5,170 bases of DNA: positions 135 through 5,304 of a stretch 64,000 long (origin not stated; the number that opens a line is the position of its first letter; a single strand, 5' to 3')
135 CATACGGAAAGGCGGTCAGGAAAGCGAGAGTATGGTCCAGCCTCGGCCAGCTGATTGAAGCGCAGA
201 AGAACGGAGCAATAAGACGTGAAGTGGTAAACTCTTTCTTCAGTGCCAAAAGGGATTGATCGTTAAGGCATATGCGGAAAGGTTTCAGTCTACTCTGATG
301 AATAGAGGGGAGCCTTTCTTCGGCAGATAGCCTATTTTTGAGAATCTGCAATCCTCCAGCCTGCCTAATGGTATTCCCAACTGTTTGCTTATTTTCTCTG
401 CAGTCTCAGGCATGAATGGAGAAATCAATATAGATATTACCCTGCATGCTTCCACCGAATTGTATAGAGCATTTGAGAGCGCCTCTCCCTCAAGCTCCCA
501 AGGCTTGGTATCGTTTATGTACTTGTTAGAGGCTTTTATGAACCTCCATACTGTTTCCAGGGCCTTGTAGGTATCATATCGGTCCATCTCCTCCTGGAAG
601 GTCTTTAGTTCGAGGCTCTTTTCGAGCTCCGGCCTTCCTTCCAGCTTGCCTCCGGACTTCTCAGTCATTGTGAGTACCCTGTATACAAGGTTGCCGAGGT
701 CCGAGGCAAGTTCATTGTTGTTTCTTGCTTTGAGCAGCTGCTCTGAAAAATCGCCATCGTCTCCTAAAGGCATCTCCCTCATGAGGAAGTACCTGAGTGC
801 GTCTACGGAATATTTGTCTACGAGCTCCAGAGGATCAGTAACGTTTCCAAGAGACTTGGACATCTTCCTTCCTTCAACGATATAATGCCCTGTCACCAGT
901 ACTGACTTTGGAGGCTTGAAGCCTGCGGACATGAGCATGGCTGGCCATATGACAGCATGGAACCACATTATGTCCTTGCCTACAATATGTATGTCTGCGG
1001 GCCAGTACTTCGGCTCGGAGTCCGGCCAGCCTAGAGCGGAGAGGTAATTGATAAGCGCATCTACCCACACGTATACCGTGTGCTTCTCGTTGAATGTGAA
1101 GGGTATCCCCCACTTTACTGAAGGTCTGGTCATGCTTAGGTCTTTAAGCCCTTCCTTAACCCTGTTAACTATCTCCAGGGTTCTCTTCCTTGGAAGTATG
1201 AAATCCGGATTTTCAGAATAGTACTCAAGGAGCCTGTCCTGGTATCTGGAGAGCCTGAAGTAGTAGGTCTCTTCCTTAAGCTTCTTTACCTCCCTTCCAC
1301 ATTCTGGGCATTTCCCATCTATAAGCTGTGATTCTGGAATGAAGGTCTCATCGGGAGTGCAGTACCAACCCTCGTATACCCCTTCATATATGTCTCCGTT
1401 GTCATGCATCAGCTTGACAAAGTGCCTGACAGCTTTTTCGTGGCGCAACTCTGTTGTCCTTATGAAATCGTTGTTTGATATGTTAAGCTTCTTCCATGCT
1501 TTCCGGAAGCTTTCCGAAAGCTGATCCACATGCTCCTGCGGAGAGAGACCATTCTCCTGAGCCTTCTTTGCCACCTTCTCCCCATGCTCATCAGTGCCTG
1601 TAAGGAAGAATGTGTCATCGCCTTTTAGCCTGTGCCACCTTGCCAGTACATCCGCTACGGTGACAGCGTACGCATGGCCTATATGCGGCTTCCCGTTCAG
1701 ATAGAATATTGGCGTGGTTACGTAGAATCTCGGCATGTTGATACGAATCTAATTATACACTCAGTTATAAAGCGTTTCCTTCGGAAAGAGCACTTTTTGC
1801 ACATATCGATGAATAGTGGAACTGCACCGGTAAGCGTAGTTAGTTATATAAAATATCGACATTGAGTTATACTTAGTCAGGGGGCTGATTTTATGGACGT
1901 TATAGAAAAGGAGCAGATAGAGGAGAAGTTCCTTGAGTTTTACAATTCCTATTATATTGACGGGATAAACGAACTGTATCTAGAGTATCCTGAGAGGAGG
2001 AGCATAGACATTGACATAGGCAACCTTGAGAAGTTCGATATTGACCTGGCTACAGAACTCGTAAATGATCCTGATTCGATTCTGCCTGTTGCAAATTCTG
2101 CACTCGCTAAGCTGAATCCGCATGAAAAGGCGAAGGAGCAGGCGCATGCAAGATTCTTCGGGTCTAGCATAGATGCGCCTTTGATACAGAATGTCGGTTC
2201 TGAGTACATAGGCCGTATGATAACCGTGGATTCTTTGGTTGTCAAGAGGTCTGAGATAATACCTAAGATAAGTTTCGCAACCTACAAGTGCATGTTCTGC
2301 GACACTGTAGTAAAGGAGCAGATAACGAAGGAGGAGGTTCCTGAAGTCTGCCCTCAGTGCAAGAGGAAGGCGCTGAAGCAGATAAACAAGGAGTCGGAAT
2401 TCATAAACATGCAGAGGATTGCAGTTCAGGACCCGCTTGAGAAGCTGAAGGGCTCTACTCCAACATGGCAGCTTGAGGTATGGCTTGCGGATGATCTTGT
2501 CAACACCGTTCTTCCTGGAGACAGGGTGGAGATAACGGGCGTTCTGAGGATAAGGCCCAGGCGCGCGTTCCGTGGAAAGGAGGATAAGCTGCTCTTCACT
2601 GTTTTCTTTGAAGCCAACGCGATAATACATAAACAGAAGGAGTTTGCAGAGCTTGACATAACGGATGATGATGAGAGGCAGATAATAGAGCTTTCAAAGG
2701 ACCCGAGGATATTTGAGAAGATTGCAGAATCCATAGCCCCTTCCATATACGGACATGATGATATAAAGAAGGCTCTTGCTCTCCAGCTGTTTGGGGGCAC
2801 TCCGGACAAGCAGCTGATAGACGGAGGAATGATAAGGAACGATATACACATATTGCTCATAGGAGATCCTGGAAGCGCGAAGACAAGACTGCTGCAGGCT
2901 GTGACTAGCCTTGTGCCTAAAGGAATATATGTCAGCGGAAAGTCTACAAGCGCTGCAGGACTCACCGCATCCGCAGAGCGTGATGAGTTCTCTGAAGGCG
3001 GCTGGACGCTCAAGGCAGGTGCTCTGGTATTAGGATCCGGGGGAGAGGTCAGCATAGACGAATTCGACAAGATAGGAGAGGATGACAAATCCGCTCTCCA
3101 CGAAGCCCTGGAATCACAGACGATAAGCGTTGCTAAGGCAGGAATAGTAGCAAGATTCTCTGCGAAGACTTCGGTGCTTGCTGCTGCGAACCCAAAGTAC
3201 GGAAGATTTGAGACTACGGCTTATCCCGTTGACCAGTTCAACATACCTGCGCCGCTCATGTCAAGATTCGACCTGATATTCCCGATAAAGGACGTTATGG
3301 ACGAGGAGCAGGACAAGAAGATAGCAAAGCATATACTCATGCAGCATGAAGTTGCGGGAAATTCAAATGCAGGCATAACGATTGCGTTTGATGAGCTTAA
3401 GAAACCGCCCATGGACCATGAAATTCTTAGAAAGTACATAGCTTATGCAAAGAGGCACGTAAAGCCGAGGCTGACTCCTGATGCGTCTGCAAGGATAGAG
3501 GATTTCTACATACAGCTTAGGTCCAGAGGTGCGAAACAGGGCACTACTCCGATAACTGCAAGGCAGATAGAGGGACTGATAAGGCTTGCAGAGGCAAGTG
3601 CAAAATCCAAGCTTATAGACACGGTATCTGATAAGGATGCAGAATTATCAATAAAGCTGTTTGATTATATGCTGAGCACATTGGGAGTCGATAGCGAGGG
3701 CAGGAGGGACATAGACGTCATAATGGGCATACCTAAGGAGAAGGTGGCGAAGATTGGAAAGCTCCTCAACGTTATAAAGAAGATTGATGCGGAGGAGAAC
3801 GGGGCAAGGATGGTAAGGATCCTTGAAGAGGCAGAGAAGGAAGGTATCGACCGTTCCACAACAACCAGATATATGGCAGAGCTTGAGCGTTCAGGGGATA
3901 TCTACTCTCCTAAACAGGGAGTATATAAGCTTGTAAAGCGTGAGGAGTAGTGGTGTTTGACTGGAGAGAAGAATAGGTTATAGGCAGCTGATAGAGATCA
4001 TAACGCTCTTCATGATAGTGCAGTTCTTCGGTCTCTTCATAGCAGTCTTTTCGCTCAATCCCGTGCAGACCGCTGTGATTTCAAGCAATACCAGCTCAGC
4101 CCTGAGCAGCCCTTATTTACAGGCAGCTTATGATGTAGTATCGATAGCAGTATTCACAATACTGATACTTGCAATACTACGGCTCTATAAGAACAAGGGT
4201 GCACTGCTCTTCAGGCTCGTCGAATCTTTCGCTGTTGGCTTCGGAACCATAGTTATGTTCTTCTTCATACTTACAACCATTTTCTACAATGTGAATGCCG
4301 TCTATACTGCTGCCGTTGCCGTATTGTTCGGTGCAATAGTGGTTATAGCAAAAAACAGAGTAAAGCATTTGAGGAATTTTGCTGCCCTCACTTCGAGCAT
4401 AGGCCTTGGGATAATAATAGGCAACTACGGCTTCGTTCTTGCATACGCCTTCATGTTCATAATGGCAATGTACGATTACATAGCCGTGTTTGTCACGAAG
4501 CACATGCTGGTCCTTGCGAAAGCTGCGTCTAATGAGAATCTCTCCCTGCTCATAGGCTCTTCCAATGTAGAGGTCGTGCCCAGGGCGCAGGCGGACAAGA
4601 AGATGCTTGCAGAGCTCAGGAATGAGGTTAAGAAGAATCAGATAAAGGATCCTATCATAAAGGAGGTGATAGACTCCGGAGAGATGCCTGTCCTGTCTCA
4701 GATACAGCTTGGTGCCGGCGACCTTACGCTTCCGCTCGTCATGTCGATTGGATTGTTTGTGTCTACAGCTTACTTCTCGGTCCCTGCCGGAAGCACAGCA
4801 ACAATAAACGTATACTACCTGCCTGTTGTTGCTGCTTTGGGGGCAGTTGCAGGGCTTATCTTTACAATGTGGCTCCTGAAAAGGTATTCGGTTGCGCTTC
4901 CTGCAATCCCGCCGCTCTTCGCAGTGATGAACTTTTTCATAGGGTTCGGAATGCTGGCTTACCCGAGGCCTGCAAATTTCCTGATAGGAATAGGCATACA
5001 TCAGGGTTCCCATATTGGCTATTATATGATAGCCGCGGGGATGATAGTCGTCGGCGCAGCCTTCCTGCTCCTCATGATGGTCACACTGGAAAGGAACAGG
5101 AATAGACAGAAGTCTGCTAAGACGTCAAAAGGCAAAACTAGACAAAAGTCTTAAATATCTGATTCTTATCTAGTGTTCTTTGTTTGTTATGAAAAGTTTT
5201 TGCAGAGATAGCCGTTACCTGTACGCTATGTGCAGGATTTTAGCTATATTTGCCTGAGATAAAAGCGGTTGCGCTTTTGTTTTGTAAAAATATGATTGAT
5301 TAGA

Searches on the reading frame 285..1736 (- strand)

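Call 10: search_protein_families(library=pfam, proteins=[window:285-1736:-], max_evalue=0.01)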
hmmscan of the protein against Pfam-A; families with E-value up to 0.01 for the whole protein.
window:285-1736:- (483 aa): 6 families
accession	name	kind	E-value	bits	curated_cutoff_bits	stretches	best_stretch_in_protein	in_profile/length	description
PF09334.17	tRNA-synt_1g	-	1.7e-109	366.7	20.1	2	153-355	178-391/391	tRNA synthetases class I (M)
PF00133.28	tRNA-synt_1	-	1.8e-31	109.8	22.7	2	220-326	298-409/414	tRNA synthetases class I (I, L, M and V)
PF01406.26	tRNA-synt_1e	-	7.1e-18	65.4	27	2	15-118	21-123/301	tRNA synthetases class I (C) catalytic domain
PF08264.19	Anticodon_1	-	3.8e-08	33.8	25.1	1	378-452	13-92/148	Anticodon-binding domain of tRNA ligase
PF19303.5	Anticodon_3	-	1.5e-05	25.3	23.5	1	376-454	21-102/152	Anticodon binding domain of methionyl tRNA ligase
PF01921.24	tRNA-synt_1f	-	0.00073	19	27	0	272-323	263-314/360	tRNA synthetases class I (K)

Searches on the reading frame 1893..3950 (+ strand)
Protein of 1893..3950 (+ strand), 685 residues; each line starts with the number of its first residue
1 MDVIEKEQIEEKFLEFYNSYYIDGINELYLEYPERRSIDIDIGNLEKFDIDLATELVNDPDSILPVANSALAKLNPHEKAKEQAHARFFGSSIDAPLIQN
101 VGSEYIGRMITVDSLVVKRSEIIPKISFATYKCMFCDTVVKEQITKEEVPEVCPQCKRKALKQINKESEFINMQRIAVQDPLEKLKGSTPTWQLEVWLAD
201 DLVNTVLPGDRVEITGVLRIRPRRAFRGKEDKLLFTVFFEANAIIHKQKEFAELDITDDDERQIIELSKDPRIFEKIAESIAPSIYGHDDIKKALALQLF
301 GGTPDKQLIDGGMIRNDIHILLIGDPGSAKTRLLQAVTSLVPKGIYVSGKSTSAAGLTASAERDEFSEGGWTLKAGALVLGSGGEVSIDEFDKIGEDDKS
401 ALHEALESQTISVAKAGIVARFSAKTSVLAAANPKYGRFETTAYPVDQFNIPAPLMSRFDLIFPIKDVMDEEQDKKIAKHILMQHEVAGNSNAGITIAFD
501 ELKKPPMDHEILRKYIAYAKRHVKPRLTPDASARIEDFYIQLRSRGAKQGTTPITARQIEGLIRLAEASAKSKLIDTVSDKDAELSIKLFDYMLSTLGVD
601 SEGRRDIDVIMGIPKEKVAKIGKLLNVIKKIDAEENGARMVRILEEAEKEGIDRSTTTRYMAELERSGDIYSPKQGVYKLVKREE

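Call 10: search_protein_families(library=pfam, proteins=[window:1893-3950:+], max_evalue=0.01)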
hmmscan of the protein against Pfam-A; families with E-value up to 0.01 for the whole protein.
window:1893-3950:+ (685 aa): 9 families
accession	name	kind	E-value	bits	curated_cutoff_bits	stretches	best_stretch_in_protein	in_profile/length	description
PF00493.29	MCM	-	4.5e-86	288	23.3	1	261-485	2-224/224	MCM P-loop domain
PF17855.7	MCM_lid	-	1.6e-24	86.7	27.4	1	510-591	1-84/87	MCM AAA-lid domain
PF17207.9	MCM_OB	-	1e-23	83.9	24.8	1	99-221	3-125/126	MCM OB domain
PF01078.27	Mg_chelatase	-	6e-09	36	20.3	1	369-468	93-202/207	Magnesium chelatase, subunit ChlI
PF14551.11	MCM_N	-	1.1e-08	35.8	24.9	1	12-78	6-76/95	MCM N-terminal domain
PF07728.20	AAA_5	-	3.1e-08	34.2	22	1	319-437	1-127/139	AAA domain (dynein-related subfamily)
PF21100.3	MCM_C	-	0.00016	21.8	27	1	623-680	6-63/64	MCM protein C-terminal winged helix-turn-helix domain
PF21349.2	RUBY_RBDX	-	0.0063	16.4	26.5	0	131-159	1-25/30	Rubrerythrin, rubredoxin-like domain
PF13191.12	AAA_16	-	0.0066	17.4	32.6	0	319-354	26-63/167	AAA ATPase domain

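Call 36: find_homologous_proteins(query=window:1893-3950:+, max_evalue=1e-100)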
Query window:1893-3950:+ (685 aa): 6962 proteins with E <= 1e-100 among 8000 candidates; the best 120 are listed.
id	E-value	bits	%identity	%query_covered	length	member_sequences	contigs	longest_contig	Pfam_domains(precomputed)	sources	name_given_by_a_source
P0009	0.0e+0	1473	97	100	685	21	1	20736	PF14551.12,PF17855.8,PF00493.30,PF21100.5,PF07728.21,PF01078.28,PF17207.10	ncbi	-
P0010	0.0e+0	1238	80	100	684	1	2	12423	PF14551.12,PF17855.8,PF00493.30,PF21100.5,PF07728.21,PF01078.28,PF17207.10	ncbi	-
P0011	0.0e+0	1068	68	100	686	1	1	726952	PF14551.12,PF17855.8,PF00493.30,PF21100.5,PF07728.21,PF01078.28,PF17207.10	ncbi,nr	ncbi:MAG: minichromosome maintenance protein MCM [Candidatus Micrarchaeota archaeon]|nr:minichromoso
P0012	0.0e+0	1067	69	100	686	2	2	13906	PF14551.12,PF17855.8,PF00493.30,PF21100.5,PF07728.21,PF01078.28,PF17207.10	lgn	-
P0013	0.0e+0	1066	68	100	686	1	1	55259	PF14551.12,PF17855.8,PF00493.30,PF21100.5,PF07728.21,PF01078.28,PF17207.10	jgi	jgi:replicative DNA helicase Mcm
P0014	0.0e+0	1063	68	100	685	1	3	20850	PF14551.12,PF17855.8,PF00493.30,PF21100.5,PF07728.21,PF01078.28,PF17207.10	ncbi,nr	ncbi:MAG: minichromosome maintenance protein MCM [Candidatus Micrarchaeota archaeon]|nr:minichromoso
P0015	0.0e+0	1063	68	100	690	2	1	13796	PF14551.12,PF17855.8,PF00493.30,PF21100.5,PF07728.21,PF01078.28,PF17207.10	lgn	-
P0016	0.0e+0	1060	68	100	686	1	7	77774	PF14551.12,PF17855.8,PF00493.30,PF21100.5,PF07728.21,PF01078.28,PF17207.10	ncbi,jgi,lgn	ncbi:MAG: minichromosome maintenance protein MCM [Candidatus Micrarchaeia archaeon]|jgi:replicative 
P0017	0.0e+0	1057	68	100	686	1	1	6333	PF14551.12,PF17855.8,PF00493.30,PF21100.5,PF07728.21,PF01078.28,PF17207.10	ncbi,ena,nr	ncbi:MAG TPA: minichromosome maintenance protein MCM [Candidatus Aquilonibacter sp.]|nr:minichromoso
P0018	0.0e+0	1056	68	100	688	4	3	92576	PF14551.12,PF17855.8,PF00493.30,PF07728.21,PF01078.28,PF17207.10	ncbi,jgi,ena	jgi:replicative DNA helicase Mcm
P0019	0.0e+0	1055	68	100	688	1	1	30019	PF14551.12,PF17855.8,PF00493.30,PF21100.5,PF07728.21,PF01078.28,PF17207.10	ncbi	ncbi:MAG: minichromosome maintenance protein MCM [Candidatus Micrarchaeia archaeon]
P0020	0.0e+0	1054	67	100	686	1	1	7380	PF14551.12,PF17855.8,PF00493.30,PF21100.5,PF07728.21,PF01078.28,PF17207.10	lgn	-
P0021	0.0e+0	1054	68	100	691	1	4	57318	PF14551.12,PF17855.8,PF00493.30,PF21100.5,PF07728.21,PF01078.28,PF17207.10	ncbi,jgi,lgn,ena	jgi:replicative DNA helicase Mcm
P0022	0.0e+0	1054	67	100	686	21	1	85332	PF14551.12,PF17855.8,PF00493.30,PF21100.5,PF07728.21,PF01078.28,PF17207.10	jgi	-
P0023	0.0e+0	1053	68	100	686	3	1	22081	PF14551.12,PF17855.8,PF00493.30,PF21100.5,PF07728.21,PF01078.28,PF17207.10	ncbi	-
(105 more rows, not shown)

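Call 37: find_encoding_contigs(protein=P0009, flank=3000, max_places=2)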
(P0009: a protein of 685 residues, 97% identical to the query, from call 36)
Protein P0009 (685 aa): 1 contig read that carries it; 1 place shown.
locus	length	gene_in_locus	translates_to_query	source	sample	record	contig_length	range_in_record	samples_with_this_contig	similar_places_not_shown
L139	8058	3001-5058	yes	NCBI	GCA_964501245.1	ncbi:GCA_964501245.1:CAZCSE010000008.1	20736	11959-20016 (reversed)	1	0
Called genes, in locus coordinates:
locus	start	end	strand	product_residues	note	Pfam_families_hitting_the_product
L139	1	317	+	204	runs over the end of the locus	PF00318:Ribosomal_S2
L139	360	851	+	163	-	-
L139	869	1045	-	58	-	-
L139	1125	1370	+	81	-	-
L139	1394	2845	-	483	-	PF00133:tRNA-synt_1, PF01406:tRNA-synt_1e (weak), PF09334:tRNA-synt_1g, PF00133:tRNA-synt_1, PF01406:tRNA-synt_1e (weak), PF19303:Anticodon_3 (weak), PF08264:Anticodon_1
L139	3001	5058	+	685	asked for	PF14551:MCM_N, PF17207:MCM_OB, PF00493:MCM, PF01078:Mg_chelatase (faint), PF07728:AAA_5, PF17855:MCM_lid, PF21100:WHD_MCM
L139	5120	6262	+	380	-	PF06550:SPP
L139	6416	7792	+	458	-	PF04107:GCS2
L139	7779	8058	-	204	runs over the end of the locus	PF06168:DUF981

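Call 38: find_encoding_contigs(protein=P0010, flank=3000, max_places=3)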
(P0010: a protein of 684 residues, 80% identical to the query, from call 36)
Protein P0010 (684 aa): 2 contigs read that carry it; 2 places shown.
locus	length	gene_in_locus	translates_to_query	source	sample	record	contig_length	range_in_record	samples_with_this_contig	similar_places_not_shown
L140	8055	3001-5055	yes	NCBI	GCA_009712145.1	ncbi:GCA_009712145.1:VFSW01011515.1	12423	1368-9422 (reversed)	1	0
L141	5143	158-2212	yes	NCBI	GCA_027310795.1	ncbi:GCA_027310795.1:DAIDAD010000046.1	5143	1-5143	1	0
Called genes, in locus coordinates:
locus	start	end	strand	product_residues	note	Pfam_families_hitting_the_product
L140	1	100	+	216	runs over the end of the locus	PF00318:Ribosomal_S2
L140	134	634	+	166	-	-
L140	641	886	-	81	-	-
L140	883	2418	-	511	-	PF00133:tRNA-synt_1, PF01406:tRNA-synt_1e (weak), PF09334:tRNA-synt_1g, PF00133:tRNA-synt_1, PF19303:Anticodon_3 (weak)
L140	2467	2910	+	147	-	-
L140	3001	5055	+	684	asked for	PF14551:MCM_N, PF17207:MCM_OB, PF00493:MCM, PF07728:AAA_5, PF01078:Mg_chelatase (weak), PF17855:MCM_lid, PF21100:WHD_MCM (weak)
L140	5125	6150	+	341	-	PF06550:SPP, PF01080:Presenilin (weak)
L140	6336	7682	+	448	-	PF04107:GCS2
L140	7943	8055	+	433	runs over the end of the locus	PF02881:SRP54_N, PF00448:SRP54, PF02978:SRP_SPB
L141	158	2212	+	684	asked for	PF14551:MCM_N, PF17207:MCM_OB, PF00493:MCM, PF07728:AAA_5, PF01078:Mg_chelatase (weak), PF17855:MCM_lid, PF21100:WHD_MCM (weak)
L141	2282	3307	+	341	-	PF06550:SPP, PF01080:Presenilin (weak)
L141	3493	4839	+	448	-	PF04107:GCS2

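Call 39: find_encoding_contigs(protein=P0011, flank=10000, max_places=2)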
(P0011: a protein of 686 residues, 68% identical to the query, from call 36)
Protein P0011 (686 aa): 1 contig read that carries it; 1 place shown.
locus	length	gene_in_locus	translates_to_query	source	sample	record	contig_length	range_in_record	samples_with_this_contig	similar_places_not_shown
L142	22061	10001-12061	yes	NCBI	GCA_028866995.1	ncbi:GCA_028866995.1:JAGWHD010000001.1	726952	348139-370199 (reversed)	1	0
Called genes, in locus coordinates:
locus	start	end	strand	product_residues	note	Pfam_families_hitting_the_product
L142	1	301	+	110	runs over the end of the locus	-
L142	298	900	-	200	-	-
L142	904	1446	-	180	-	PF13207:AAA_17, PF13238:AAA_18, PF13521:AAA_28 (weak)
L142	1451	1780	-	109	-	PF01588:tRNA_bind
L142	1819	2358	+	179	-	PF02834:LigT_PEase, PF10469:AKAP7_NLS, PF13563:2_5_RNA_ligase2, PF02834:LigT_PEase (weak)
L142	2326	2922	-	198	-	-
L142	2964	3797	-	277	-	PF01925:TauE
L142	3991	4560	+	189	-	PF01193:RNA_pol_L, PF01000:RNA_pol_A_bac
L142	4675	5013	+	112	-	PF00828:Ribosomal_L27A (faint)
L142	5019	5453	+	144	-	PF00572:Ribosomal_L13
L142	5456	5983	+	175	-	PF00380:Ribosomal_S9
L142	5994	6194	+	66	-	PF01194:RNA_pol_N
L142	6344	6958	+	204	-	PF00318:Ribosomal_S2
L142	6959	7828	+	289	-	PF13385:Laminin_G_3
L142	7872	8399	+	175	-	-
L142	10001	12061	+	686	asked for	PF14551:MCM_N, PF17207:MCM_OB, PF00493:MCM, PF01078:Mg_chelatase (faint), PF07728:AAA_5, PF17855:MCM_lid, PF21100:WHD_MCM (weak)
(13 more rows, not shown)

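Call 67: find_related_loci(query=window:1893-3950:+, collection=metagenome_contigs, flank=10000)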
Query window:1893-3950:+ (685 aa) in metagenome_contigs; peptide patterns used: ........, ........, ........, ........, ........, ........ (x = any residue, [..] = any of these).
141 stretches matched a pattern; 14 encode a relative of the query (tblastn E <= 1e-3); 14 distinct loci.
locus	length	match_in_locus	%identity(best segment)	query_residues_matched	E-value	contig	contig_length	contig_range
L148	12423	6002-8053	80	1-685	0e+0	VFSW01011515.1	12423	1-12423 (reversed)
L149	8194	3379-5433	66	1-685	0e+0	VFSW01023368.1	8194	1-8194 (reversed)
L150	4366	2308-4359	67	1-685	0e+0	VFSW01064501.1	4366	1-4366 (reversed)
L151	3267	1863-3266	98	1-468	0e+0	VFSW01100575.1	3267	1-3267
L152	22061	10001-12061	59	1-684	0e+0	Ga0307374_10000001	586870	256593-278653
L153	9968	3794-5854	59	1-684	0e+0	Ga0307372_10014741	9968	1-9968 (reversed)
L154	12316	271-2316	58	7-684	0e+0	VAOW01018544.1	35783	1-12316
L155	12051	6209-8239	59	9-684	0e+0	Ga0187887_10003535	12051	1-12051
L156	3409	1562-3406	60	7-620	0e+0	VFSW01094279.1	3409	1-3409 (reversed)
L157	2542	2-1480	63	192-684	0e+0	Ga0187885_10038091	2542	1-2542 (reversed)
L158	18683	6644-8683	45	9-681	0e+0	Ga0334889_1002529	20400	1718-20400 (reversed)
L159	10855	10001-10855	62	1-286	2e-107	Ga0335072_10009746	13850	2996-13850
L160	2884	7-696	55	455-684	9e-79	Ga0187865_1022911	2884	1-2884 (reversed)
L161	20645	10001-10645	27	285-480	5e-5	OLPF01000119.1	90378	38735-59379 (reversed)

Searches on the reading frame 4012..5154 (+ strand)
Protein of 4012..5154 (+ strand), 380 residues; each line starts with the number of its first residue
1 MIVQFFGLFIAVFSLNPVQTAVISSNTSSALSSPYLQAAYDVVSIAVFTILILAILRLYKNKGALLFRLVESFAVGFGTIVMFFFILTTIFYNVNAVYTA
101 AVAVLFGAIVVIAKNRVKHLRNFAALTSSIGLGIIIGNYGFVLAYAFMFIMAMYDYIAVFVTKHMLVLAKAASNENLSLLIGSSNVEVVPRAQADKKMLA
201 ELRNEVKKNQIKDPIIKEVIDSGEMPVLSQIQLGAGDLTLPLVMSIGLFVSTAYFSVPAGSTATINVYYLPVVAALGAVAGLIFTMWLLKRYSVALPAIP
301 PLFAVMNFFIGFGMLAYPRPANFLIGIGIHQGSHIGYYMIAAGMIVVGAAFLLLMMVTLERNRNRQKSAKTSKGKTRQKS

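Call 25: search_protein_families(library=pfam, proteins=[window:4012-5154:+], max_evalue=0.0001)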
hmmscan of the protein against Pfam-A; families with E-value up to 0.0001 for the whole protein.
window:4012-5154:+ (380 aa): 1 family
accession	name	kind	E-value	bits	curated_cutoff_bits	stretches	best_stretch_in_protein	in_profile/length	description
PF06550.16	SPP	-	5.2e-13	49.6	23.9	1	20-312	15-278/283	Signal-peptide peptidase, presenilin aspartyl protease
